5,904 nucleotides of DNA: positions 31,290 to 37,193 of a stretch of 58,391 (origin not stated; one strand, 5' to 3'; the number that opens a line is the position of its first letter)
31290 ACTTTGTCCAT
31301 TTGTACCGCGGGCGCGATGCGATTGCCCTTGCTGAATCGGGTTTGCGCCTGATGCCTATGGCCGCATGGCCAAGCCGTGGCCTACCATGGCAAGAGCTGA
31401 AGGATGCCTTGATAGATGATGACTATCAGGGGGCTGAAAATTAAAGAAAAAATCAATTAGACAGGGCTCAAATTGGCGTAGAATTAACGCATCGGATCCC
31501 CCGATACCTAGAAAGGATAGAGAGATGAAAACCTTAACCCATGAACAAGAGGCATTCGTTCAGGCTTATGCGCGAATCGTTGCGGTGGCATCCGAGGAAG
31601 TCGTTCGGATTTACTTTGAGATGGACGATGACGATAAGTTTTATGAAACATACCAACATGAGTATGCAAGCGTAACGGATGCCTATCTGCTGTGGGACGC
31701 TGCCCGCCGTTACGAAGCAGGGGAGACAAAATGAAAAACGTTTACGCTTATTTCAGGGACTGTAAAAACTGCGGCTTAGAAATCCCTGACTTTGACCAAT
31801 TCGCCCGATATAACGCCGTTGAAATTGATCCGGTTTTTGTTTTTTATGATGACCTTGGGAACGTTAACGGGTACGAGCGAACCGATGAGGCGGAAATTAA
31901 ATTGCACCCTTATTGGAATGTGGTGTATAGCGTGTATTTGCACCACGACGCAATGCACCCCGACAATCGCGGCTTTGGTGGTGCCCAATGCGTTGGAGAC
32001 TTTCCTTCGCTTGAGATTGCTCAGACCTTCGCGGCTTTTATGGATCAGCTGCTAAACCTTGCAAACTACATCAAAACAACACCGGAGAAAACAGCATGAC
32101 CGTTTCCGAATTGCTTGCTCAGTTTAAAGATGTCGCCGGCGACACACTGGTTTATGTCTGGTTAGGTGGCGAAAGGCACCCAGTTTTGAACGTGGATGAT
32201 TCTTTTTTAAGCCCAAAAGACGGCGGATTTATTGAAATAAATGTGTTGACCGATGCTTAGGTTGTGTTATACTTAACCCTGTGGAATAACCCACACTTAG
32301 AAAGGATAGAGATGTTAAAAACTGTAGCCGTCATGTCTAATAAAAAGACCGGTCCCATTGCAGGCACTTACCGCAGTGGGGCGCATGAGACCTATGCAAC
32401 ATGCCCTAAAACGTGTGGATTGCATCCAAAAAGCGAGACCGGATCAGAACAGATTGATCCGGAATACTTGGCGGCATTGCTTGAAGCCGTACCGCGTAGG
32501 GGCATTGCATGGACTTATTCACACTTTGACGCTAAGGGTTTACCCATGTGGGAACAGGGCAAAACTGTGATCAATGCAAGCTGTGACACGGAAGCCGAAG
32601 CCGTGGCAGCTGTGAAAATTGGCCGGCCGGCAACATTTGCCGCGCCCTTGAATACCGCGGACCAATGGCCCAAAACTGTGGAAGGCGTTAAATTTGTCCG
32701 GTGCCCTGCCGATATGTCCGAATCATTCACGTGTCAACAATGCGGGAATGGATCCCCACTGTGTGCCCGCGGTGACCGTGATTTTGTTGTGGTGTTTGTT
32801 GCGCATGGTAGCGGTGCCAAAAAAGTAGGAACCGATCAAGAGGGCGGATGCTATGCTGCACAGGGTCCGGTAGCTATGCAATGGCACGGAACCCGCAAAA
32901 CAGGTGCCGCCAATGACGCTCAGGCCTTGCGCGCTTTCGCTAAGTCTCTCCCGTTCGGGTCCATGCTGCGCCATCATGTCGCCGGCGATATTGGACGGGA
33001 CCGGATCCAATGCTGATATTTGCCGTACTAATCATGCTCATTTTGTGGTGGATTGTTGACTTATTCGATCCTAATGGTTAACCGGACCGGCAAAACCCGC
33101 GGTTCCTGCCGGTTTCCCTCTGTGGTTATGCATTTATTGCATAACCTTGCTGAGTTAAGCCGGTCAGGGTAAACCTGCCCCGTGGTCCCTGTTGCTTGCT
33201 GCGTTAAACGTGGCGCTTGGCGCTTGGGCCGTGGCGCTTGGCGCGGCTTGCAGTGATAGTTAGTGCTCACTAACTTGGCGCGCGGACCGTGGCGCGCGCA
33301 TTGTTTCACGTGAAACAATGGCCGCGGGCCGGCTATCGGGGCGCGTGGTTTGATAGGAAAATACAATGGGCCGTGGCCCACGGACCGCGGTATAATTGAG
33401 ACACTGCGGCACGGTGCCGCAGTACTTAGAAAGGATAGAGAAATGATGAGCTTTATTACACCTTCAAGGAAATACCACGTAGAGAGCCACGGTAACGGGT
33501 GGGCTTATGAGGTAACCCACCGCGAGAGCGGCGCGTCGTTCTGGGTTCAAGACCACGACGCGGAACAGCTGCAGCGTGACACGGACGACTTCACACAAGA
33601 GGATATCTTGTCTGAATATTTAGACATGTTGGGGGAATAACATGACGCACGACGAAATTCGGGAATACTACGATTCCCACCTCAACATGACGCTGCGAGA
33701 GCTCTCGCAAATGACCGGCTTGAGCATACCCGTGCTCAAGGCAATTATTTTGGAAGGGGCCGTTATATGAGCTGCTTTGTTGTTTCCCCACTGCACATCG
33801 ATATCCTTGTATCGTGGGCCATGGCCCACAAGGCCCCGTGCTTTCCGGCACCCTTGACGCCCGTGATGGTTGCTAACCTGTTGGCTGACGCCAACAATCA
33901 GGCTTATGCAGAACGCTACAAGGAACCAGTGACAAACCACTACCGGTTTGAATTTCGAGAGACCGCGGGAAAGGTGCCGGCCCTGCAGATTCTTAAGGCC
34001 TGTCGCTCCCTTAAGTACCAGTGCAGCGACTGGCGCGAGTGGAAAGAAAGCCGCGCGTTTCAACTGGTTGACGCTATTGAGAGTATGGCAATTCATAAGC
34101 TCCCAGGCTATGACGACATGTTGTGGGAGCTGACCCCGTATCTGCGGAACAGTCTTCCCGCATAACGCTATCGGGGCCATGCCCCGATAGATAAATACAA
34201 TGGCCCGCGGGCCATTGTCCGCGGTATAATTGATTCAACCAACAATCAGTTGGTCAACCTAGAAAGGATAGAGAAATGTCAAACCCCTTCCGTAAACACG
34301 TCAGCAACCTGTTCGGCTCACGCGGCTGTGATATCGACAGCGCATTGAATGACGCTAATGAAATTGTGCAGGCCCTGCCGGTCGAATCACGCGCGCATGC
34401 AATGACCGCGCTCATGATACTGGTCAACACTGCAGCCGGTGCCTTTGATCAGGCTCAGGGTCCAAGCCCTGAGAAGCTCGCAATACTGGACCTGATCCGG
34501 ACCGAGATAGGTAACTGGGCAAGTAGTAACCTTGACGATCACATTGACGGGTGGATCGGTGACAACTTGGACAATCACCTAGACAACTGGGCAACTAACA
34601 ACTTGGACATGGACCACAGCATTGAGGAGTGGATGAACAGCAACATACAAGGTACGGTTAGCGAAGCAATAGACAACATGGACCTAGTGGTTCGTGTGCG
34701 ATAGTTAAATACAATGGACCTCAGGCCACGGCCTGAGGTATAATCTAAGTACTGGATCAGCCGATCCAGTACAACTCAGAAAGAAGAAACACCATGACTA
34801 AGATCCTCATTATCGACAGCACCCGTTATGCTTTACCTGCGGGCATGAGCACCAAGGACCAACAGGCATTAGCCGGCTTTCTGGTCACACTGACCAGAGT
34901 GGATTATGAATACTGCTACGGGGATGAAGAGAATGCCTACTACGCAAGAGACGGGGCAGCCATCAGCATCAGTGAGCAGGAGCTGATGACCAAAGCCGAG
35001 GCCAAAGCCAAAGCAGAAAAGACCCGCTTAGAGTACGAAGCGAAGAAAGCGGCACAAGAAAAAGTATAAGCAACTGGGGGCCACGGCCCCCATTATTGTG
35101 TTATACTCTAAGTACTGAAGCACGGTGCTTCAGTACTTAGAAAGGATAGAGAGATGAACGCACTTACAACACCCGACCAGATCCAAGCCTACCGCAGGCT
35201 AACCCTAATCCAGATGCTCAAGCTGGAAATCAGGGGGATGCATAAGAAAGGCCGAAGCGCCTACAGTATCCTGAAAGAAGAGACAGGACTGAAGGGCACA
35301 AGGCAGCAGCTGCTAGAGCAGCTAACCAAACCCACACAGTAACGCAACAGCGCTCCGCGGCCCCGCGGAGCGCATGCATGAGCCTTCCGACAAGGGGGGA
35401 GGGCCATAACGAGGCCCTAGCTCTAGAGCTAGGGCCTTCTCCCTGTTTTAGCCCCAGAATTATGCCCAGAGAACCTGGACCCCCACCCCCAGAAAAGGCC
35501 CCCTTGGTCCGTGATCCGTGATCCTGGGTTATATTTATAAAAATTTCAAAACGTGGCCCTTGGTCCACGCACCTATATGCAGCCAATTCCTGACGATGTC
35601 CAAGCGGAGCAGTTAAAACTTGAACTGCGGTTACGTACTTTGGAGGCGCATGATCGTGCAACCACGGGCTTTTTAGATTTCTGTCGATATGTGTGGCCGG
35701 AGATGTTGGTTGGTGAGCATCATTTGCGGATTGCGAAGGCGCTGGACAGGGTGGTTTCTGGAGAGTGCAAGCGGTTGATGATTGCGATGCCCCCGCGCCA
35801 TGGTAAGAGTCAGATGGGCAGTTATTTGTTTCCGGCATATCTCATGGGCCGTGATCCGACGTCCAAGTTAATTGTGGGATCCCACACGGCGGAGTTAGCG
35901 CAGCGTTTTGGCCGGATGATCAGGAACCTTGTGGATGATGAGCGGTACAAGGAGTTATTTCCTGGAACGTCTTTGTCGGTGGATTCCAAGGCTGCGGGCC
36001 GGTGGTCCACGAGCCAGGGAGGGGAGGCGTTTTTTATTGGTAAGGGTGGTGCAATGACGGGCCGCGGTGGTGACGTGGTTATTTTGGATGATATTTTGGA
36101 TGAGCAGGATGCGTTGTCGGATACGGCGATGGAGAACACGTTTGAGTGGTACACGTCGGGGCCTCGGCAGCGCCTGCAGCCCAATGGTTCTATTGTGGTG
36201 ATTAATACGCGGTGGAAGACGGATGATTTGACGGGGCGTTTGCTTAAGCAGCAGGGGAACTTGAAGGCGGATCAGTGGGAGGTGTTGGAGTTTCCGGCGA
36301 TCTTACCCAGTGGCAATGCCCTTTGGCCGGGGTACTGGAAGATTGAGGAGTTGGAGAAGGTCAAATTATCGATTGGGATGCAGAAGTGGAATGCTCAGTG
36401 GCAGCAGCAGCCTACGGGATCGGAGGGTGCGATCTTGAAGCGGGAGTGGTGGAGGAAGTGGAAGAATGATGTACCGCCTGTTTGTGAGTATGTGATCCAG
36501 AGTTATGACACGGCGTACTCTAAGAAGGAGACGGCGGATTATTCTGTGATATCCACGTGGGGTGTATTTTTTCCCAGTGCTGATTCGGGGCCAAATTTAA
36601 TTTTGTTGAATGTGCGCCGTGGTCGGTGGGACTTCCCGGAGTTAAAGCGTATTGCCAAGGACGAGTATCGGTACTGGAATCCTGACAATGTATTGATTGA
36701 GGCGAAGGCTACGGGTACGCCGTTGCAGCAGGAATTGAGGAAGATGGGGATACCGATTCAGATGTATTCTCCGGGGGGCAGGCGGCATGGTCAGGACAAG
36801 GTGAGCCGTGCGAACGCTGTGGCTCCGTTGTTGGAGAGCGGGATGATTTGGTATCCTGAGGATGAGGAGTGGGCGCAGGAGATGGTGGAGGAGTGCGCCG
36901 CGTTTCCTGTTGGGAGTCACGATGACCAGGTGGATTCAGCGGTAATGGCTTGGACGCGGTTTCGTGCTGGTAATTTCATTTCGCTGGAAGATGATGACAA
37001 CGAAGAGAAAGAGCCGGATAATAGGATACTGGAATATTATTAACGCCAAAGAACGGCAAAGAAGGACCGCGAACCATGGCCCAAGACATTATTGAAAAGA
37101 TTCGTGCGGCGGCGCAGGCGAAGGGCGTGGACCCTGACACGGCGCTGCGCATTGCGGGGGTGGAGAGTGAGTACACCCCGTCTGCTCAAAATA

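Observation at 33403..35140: Covarying 5'-UTR stem-loops with a conserved TACTG...CAGTA base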

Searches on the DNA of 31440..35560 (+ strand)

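Call 62: search_dna_similar(query=window:31440-35560:+, collection=phages, mode=distant, max_rows=15)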
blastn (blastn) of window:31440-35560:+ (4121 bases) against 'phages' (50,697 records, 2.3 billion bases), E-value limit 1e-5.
Records with a match: 1; places in all: 1; records where one place covers at least 80% of the query: 0.
Best place of each record, by identity: 60-80% 1.
By first word of the organism name: Phage 1.
By host as written in the record: Gammaproteobacteria 1.
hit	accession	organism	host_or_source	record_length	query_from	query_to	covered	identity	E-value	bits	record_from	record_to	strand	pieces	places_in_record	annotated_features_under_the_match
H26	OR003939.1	Phage DSL-LC04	Gammaproteobacteria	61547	873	1555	17%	63.6%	1e-14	91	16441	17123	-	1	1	hypothetical protein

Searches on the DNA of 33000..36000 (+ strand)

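Call 7: search_dna_similar(query=window:33000-36000:+, collection=phages, mode=near)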
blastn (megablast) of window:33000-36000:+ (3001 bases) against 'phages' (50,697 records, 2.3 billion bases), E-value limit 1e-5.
No match.

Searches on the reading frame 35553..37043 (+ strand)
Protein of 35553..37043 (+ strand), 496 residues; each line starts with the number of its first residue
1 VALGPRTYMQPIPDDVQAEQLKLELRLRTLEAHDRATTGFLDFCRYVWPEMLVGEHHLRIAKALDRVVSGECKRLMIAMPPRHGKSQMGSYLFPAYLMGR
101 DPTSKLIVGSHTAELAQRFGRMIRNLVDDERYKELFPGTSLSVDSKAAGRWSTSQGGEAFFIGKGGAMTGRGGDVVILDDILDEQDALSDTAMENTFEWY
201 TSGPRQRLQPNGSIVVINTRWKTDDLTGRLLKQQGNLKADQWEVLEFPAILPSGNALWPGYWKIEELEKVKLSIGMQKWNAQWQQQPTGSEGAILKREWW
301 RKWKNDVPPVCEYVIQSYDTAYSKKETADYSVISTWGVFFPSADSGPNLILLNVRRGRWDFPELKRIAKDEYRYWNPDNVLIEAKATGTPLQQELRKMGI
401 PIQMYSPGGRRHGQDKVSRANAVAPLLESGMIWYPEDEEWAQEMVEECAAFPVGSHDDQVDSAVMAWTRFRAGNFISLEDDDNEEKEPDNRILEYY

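Call 11: search_protein_families(library=phrogs, proteins=[window:35553-37043:+])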
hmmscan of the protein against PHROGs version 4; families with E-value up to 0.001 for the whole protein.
window:35553-37043:+ (496 aa): 6 families
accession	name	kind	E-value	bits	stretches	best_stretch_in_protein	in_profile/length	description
phrog_38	-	head and packaging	1.7e-112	378.5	1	26-480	260-713/760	terminase large subunit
phrog_4758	-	head and packaging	2.7e-56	191.6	1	30-253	10-239/243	terminase large subunit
phrog_5573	-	head and packaging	1.1e-40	140.6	1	240-467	10-231/250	terminase large subunit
phrog_30251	-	head and packaging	1.7e-24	87.1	1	27-297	7-287/799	terminase large subunit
phrog_979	-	head and packaging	2.5e-09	37.4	1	283-471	406-600/642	terminase large subunit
phrog_12171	-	head and packaging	2e-05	25.7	1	413-471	39-96/110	terminase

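Call 15: find_related_loci(query=window:35553-37043:+, collection=viral_contigs, flank=10000)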
Query window:35553-37043:+ (496 aa) in viral_contigs; peptide patterns used: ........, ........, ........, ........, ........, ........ (x = any residue, [..] = any of these).
47 stretches matched a pattern; 46 encode a relative of the query (tblastn E <= 1e-3); 46 distinct loci.
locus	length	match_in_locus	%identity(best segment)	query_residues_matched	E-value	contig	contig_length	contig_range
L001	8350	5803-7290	96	1-496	0e+0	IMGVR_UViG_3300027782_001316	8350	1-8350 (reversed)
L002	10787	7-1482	85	5-496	0e+0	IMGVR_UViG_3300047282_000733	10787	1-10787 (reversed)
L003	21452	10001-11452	83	13-496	0e+0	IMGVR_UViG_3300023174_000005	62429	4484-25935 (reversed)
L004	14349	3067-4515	83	14-496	0e+0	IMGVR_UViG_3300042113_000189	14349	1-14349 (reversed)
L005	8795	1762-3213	83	13-496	0e+0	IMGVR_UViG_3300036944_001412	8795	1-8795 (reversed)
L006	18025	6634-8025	84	33-496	0e+0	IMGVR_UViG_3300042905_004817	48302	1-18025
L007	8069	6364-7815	83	13-496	0e+0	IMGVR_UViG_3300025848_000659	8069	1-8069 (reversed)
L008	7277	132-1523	84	33-496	0e+0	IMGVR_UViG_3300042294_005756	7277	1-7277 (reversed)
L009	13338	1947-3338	84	33-496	0e+0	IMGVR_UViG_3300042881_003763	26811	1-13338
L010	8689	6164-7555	84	33-496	0e+0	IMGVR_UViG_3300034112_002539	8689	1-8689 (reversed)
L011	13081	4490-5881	84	33-496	0e+0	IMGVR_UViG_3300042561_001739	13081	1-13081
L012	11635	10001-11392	84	33-496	0e+0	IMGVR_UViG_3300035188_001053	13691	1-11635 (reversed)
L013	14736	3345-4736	84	33-496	0e+0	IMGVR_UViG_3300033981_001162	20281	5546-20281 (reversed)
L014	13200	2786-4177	84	33-496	0e+0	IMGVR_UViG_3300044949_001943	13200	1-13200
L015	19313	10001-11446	82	15-496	0e+0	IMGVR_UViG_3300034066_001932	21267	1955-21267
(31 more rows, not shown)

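Call 18: search_dna_similar(query=window:35553-37043:+, collection=phages, mode=protein, max_rows=25)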
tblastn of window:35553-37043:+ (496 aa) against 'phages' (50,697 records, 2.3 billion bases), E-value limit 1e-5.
Records with a match: 2870; places in all: 2907; records where one place covers at least 80% of the query: 1241.
Best place of each record, by identity: 60-80% 1; <60% 2869.
By first word of the organism name: Mycobacterium 496; Klebsiella 446; Escherichia 390; Microbacterium 273; Gordonia 183; Vibrio 88; Bacteriophage 58; Acinetobacter 51; Caulobacter 43; Brucella 41; and 111 more.
By host as written in the record: Mycobacterium smegmatis mc2 155 348; - 270; Klebsiella pneumoniae 196; Gordonia terrae 3612 143; Escherichia coli 112; Microbacterium foliorum NRRL B-24224 SEA 111; Microbacterium foliorum NRRL B-24224 104; Mycobacterium smegmatis mc#155 83; and 596 more.
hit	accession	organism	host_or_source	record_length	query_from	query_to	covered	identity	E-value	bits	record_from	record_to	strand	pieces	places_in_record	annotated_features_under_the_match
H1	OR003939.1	Phage DSL-LC04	Gammaproteobacteria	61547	13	496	98%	63.8%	0e+0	631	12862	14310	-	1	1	terminase large subunit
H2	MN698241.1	Pelagibacter phage HTVC027P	Candidatus Pelagibacter sp. HTCC1062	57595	12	476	94%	55.7%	2e-173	546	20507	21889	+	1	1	terminase large subunit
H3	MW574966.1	phage 023Pt_psg01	unknown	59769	6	478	95%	53.7%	3e-168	532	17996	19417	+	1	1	terminase large subunit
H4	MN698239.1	Pelagibacter phage HTVC023P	Candidatus Pelagibacter sp. HTCC1062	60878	16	496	97%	50.6%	4e-158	503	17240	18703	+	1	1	terminase large subunit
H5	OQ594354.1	Synechococcus phage MinM2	Synechococcus sp.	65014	6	478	95%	40.2%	3e-118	388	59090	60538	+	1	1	terminase large subunit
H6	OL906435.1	Planktothrix phage Pag-Yong1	Planktothrix agardhii FACHB-1261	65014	6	478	95%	40.2%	3e-118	388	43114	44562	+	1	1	terminase large subunit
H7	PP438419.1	Planktothrix phage Pra-JY27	Planktothricoides raciborskii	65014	6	478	95%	40.2%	3e-118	388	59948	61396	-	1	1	terminase large subunit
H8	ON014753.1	Pseudanabaena phage Pam1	Pseudanabaena sp.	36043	32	465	88%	36.9%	1e-72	256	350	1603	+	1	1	terminase large subunit | terminase small subunit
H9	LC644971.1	Acetobacter phage phiAO1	Acetobacter orleanensis NBRC 3170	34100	17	468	91%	34.5%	5e-66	236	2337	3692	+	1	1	phage Terminase protein | hypothetical protein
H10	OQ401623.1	Roseobacter phage CRP-901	Roseobacter sp. FZCC0083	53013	16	476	93%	33.8%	6e-73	256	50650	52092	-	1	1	terminase large subunit | terminase small subunit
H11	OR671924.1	Roseobacter phage CRP-810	Roseobacter sp. (CHUG lineage)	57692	17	466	91%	34.2%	6e-76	265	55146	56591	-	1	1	terminase large subunit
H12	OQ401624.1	Roseobacter phage CRP-902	Roseobacter sp. FZCC0083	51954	14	476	93%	33.2%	2e-73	258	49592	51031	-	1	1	terminase large subunit | terminase small subunit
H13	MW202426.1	Caudoviricetes sp.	Manatee Spring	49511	40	467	86%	34.9%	3e-74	260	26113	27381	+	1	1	terminase large subunit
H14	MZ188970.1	Phage CBW1004C-Prop1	-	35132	30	461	87%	33.7%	6e-59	216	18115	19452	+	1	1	terminase large subunit | terminase small subunit protein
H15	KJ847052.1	Idiomarinaceae phage 1N2-2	Idiomarinaceae bacterium N2-2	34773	38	468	87%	33.8%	4e-63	228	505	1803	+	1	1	putative large terminase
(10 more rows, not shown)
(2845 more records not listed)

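Call 19: get_annotated_region(hit=H1, flank=8000)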
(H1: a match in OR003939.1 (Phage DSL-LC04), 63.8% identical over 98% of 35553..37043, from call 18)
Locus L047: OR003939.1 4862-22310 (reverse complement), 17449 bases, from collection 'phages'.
description: Phage DSL-LC04, complete genome.
organism: Phage DSL-LC04 (NCBI taxid 3058958)
taxonomy: Viruses; Duplodnaviria; Heunggongvirae; Uroviricota; Caudoviricetes
host: Gammaproteobacteria; source: water sample of Dishui Lake; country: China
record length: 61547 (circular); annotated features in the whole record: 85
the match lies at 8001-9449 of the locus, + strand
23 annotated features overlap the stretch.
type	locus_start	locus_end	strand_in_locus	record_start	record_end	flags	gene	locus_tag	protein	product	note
CDS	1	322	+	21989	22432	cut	-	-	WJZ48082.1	hypothetical protein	-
CDS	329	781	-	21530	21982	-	-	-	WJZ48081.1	ATP-dependent protease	-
CDS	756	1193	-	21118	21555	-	-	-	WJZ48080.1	HNH endonuclease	-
CDS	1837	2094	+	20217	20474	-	-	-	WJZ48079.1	hypothetical protein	-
CDS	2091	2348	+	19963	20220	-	-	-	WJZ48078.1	hypothetical protein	-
CDS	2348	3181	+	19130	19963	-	-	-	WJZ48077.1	terminase small subunit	-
CDS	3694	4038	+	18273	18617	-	-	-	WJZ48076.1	hypothetical protein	-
CDS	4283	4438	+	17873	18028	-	-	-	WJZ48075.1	hypothetical protein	-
CDS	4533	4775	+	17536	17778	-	-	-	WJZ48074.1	hypothetical protein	-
CDS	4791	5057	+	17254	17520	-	-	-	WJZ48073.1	hypothetical protein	-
CDS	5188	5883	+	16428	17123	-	-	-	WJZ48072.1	hypothetical protein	-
CDS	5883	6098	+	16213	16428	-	-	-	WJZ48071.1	hypothetical protein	-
CDS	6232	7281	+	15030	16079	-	-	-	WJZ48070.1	hypothetical protein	-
CDS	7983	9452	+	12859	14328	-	-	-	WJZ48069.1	terminase large subunit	-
CDS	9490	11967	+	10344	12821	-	-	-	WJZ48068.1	PcfJ-like protein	-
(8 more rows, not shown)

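Call 59: get_annotated_region(hit=H2, flank=7000)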
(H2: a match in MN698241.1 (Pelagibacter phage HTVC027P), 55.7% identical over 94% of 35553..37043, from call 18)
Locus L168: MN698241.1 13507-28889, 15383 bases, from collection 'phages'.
description: Pelagibacter phage HTVC027P, complete genome.
organism: Pelagibacter phage HTVC027P (NCBI taxid 2686457)
taxonomy: Viruses; Duplodnaviria; Heunggongvirae; Uroviricota; Caudoviricetes
host: Candidatus Pelagibacter sp. HTCC1062; source: seawater; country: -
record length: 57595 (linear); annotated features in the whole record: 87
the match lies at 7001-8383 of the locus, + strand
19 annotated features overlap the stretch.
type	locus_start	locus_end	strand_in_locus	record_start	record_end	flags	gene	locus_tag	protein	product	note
CDS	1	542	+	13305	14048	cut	-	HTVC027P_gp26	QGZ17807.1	hypothetical protein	-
CDS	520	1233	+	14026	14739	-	-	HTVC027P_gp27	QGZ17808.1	exonuclease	-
CDS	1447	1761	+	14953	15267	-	-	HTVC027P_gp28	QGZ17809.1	hypothetical protein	-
CDS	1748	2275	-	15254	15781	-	-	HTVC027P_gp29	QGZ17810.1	terminase small subunit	-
CDS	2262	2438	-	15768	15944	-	-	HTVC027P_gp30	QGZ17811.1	hypothetical protein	-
CDS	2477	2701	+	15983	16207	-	-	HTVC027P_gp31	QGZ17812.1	hypothetical protein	-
CDS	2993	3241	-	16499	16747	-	-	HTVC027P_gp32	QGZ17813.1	hypothetical protein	-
CDS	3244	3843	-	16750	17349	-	-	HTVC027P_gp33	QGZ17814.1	hypothetical protein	-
CDS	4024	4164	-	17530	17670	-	-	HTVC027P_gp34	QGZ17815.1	hypothetical protein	-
CDS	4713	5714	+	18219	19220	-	-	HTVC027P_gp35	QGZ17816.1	hypothetical protein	-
CDS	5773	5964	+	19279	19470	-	-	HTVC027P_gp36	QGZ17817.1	hypothetical protein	-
CDS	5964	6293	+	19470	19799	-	-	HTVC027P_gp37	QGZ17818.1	hypothetical protein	-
CDS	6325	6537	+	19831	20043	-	-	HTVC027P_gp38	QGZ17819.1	hypothetical protein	-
CDS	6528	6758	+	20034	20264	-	-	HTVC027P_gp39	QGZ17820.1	hypothetical protein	-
CDS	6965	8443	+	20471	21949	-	-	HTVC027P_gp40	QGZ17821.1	terminase large subunit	-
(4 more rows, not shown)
